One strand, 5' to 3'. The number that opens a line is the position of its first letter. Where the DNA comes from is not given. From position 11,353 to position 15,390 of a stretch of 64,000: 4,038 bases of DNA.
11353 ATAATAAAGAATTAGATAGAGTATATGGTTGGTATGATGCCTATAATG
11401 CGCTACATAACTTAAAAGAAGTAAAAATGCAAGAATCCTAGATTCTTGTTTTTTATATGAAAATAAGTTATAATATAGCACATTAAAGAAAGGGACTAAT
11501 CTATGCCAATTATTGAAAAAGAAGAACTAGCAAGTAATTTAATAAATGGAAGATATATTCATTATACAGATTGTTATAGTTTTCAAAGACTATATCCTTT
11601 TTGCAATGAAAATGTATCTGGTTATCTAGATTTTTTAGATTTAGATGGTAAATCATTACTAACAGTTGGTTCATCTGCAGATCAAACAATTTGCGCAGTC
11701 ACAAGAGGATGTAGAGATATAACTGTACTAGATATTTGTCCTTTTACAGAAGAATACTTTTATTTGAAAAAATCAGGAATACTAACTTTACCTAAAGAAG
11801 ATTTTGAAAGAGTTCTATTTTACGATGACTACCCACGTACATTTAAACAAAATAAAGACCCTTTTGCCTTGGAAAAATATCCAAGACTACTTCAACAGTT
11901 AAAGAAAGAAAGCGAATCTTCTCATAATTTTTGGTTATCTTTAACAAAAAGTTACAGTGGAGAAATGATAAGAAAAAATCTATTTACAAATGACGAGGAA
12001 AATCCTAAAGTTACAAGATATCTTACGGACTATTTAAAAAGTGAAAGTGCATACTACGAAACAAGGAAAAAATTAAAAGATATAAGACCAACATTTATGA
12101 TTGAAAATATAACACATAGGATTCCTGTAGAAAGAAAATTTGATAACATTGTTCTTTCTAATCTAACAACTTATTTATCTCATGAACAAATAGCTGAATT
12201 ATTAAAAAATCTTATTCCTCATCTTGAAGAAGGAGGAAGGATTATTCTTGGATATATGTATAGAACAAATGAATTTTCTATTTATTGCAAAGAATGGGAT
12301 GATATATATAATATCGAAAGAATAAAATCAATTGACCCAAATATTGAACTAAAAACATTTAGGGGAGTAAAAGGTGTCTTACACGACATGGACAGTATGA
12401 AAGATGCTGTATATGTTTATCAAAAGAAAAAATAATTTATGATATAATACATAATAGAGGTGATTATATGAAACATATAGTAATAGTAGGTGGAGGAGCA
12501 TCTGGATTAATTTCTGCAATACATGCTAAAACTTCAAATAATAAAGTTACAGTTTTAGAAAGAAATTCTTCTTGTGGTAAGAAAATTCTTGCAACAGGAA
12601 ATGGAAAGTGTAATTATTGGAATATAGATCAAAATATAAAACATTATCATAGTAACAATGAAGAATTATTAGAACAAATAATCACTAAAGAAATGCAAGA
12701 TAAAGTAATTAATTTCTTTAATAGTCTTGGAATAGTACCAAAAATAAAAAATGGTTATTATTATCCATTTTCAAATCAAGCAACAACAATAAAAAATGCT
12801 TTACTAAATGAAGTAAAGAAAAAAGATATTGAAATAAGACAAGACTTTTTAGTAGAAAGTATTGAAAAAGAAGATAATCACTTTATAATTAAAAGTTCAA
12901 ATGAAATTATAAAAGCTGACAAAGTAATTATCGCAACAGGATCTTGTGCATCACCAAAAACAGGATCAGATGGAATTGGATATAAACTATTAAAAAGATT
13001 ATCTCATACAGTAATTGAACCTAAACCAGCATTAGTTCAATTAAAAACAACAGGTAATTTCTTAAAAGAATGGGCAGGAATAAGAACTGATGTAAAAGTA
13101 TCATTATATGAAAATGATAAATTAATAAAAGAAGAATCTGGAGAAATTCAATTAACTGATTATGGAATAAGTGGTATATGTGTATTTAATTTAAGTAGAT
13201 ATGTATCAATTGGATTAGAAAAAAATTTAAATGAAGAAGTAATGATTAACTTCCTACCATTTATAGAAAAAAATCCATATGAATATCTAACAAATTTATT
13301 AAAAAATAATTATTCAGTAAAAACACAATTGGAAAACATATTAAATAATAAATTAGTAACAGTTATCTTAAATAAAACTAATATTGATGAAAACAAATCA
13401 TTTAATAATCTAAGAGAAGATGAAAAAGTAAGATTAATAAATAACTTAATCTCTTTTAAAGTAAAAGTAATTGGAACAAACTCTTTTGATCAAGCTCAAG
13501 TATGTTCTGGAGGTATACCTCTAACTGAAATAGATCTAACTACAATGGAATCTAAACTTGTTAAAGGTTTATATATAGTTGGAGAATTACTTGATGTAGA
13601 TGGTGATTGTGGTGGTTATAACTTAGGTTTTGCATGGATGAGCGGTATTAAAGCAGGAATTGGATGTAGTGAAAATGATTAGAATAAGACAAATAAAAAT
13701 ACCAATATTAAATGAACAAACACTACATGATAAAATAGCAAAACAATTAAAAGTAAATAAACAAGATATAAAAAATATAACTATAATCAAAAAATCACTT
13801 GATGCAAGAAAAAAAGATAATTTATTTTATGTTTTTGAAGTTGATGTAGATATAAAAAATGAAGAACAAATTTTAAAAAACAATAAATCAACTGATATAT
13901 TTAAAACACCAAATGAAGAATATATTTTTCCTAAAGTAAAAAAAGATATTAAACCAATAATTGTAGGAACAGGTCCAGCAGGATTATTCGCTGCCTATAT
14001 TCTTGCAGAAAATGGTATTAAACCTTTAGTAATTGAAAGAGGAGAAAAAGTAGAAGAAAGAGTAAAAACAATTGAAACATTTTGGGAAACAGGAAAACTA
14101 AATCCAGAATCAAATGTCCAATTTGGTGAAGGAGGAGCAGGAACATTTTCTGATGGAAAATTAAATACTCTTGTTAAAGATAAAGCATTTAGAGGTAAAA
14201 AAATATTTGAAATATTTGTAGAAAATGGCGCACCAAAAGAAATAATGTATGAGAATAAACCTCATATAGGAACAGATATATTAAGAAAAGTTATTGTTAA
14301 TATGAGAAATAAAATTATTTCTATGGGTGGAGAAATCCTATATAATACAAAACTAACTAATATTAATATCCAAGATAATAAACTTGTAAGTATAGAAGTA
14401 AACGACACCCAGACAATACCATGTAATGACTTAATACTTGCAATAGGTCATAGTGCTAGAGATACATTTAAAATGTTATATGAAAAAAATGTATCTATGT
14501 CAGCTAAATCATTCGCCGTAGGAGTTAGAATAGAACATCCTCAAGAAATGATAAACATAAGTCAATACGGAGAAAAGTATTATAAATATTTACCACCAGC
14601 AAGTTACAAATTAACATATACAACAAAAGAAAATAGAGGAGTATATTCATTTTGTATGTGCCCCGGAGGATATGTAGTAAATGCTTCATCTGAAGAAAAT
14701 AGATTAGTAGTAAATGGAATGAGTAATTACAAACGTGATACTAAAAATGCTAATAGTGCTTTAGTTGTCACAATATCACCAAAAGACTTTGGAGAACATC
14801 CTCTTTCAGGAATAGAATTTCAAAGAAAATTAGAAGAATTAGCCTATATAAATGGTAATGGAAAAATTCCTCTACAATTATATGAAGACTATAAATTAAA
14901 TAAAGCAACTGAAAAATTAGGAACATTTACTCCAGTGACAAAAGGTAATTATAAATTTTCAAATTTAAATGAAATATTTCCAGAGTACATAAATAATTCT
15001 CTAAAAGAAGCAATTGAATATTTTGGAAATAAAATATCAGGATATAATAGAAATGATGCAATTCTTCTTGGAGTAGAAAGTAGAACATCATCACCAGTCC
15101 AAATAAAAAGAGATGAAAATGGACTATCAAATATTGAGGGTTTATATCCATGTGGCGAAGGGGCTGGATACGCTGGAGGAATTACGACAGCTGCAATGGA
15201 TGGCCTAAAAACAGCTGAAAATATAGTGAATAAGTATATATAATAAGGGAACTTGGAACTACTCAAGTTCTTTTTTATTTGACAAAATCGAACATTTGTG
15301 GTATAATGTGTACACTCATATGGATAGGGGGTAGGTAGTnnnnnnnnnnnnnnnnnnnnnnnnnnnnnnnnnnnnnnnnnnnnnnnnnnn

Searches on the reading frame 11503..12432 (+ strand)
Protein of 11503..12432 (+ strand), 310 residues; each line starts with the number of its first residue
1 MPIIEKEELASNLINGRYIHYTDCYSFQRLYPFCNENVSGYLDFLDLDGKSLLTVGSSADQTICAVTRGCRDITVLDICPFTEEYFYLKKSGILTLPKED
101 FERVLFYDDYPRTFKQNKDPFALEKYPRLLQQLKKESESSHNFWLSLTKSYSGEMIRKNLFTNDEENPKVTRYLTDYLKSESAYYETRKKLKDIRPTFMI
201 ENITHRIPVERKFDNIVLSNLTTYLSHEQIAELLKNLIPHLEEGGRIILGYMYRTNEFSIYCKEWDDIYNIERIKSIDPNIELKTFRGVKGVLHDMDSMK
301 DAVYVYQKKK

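Call 41: search_protein_families(library=pfam, proteins=[window:11503-12432:+], max_evalue=0.00001)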
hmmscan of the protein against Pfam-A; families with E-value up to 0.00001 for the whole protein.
window:11503-12432:+ (310 aa): 2 families
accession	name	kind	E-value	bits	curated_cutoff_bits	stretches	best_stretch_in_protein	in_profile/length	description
PF01739.24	CheR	-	1.2e-07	31.8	27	1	171-251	95-175/195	CheR methyltransferase, SAM binding domain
PF11899.13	DUF3419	-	2.4e-07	30.7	28.2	0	28-109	9-91/385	Protein of unknown function (DUF3419)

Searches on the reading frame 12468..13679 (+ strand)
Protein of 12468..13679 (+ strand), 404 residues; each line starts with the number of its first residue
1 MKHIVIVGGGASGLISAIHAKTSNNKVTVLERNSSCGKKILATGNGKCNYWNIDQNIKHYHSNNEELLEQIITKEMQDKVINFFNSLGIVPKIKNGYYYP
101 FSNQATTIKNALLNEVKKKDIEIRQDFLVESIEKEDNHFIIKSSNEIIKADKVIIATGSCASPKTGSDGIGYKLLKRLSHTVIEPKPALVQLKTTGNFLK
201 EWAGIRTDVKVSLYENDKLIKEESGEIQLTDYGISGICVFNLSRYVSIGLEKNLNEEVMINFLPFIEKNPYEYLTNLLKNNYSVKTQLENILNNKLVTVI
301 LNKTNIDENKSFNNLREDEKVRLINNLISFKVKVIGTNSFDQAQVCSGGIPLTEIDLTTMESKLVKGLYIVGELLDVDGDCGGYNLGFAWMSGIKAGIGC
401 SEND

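Call 41: search_protein_families(library=pfam, proteins=[window:12468-13679:+], max_evalue=0.00001)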
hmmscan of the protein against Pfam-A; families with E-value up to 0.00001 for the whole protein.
window:12468-13679:+ (404 aa): 7 families
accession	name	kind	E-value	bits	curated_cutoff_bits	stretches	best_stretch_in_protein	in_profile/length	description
PF03486.20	HI0933_like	-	5.2e-66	223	50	1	3-397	2-242/244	HI0933-like protein Rossmann domain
PF22780.1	HI0933_like_1st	-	8.7e-25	87.9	27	1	186-345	1-165/165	HI0933-like protein barrel and H2TH domain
PF13738.12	Pyr_redox_3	-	9.3e-13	48.5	30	1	113-165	88-140/305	Pyridine nucleotide-disulphide oxidoreductase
PF01266.30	DAO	-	1.1e-09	38.8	27.9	0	4-37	2-35/353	FAD dependent oxidoreductase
PF07992.20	Pyr_redox_2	-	2e-08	34.5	26.1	0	2-36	143-177/291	Pyridine nucleotide-disulphide oxidoreductase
PF01134.28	GIDA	-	1.6e-06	27.9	22.1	0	109-159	98-150/391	Glucose inhibited division protein A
PF13454.12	NAD_binding_9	-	6.3e-06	26.7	21.8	0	5-158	1-153/155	FAD-NAD(P)-binding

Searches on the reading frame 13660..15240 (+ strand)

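Call 22: search_protein_families(library=pfam, proteins=[window:13660-15240:+], max_evalue=0.001)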
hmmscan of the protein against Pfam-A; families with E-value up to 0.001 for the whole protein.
window:13660-15240:+ (527 aa): 10 families
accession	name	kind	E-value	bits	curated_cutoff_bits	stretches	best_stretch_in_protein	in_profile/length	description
PF21688.3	FAD-depend_C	-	2.6e-78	263.2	27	1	284-476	1-197/197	FAD-dependent protein, C-terminal domain-like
PF03486.20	HI0933_like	-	7.1e-11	42.4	50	1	100-265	4-165/244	HI0933-like protein Rossmann domain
PF01266.30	DAO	-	5.6e-08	33.1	27.9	0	100-129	3-32/353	FAD dependent oxidoreductase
PF07992.20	Pyr_redox_2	-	4.2e-07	30.1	26.1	1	100-268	4-113/291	Pyridine nucleotide-disulphide oxidoreductase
PF13738.12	Pyr_redox_3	-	2.7e-06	27.3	30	1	100-132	1-34/305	Pyridine nucleotide-disulphide oxidoreductase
PF01494.25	FAD_binding_3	-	8e-06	25.7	22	1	100-132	5-37/349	FAD binding domain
PF13450.12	NAD_binding_8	-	1.2e-05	25.9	21.9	1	101-131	1-31/68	NAD(P)-binding Rossmann-like domain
PF00890.30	FAD_binding_2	-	5.2e-05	23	20.4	0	100-131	3-34/414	FAD binding domain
PF01593.30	Amino_oxidase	-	5.3e-05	23.1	19.8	0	222-267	215-259/443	Flavin containing amine oxidoreductase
PF01946.23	Thi4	-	0.00019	21.2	26.2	1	97-127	20-49/235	Thi4 family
